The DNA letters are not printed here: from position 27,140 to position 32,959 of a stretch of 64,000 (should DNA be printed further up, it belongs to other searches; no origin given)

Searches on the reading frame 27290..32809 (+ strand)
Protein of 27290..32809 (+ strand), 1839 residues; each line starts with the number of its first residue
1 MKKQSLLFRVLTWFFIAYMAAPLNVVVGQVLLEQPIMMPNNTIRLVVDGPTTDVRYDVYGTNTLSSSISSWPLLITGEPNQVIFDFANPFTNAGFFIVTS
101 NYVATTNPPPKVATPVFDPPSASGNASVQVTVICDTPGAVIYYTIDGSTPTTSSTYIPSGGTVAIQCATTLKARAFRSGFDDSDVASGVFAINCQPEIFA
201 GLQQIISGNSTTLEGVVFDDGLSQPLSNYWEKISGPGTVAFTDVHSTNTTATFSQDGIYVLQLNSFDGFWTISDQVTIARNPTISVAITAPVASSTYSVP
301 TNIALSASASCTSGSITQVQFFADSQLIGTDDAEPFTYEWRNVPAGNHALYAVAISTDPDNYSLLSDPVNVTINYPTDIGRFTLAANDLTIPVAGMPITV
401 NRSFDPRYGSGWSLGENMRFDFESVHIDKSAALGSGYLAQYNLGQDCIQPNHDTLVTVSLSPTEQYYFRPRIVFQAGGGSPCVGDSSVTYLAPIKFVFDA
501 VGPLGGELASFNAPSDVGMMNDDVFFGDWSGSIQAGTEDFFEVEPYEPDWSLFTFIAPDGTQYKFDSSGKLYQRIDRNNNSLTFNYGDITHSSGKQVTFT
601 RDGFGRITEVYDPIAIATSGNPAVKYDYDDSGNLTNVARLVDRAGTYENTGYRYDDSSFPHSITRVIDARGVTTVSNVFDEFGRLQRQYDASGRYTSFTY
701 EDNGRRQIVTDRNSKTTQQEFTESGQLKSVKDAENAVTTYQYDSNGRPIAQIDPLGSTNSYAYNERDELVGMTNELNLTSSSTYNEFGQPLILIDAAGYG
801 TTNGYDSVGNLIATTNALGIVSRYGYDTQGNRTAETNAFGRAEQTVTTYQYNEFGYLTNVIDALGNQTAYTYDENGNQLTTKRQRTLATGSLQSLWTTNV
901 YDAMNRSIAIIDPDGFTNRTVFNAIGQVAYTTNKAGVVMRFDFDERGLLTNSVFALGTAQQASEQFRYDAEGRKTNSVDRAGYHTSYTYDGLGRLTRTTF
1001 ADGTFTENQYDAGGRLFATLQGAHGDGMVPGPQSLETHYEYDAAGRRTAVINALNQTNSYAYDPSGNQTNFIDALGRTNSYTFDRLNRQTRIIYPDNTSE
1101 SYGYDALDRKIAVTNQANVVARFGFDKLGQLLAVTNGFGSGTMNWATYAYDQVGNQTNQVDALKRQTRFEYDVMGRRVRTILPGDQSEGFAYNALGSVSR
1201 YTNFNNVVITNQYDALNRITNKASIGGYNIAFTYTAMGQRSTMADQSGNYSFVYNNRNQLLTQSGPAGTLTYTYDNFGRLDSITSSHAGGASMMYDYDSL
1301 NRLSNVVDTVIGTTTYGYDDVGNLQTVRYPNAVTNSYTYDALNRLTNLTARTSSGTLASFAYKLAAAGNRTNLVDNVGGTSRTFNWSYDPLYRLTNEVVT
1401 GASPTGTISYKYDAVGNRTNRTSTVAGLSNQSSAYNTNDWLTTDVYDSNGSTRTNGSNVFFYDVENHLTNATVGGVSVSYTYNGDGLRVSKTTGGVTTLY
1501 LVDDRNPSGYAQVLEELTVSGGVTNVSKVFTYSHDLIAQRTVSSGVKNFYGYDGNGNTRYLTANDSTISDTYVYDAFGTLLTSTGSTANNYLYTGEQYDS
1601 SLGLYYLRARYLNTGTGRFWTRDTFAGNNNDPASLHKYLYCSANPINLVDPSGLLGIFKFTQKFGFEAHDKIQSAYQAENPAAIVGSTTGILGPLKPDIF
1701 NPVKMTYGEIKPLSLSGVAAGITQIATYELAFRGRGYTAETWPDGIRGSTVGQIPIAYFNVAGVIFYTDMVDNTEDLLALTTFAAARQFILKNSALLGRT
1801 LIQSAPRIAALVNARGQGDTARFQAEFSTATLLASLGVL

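Call 94: search_protein_families(library=pfam, proteins=[window:27290-32809:+], max_evalue=0.0001)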
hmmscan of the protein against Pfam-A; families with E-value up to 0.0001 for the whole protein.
window:27290-32809:+ (1839 aa): 5 families
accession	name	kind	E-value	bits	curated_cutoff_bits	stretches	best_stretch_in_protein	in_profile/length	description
PF05593.20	RHS_repeat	-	7.9e-88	287.9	22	6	805-841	1-37/38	RHS Repeat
PF17957.7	Big_7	-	2.1e-14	54.3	24.1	1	285-351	2-69/70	Bacterial Ig domain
PF13290.12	CHB_HEX_C_1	-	5.4e-14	52.3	22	1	122-186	4-66/67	Chitobiase/beta-hexosaminidase C-terminal domain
PF13287.12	Fn3_assoc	-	4.6e-11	43.1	23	1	132-188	3-57/59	Fn3 associated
PF22352.2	K319L-like_PKD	-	4.6e-06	27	27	1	203-278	4-82/84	K319L-like, PKD domain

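Call 95: search_protein_families(library=padloc, proteins=[window:27290-32809:+], max_evalue=0.001)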
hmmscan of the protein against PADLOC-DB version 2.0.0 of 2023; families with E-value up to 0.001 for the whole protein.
window:27290-32809:+ (1839 aa): 0 families
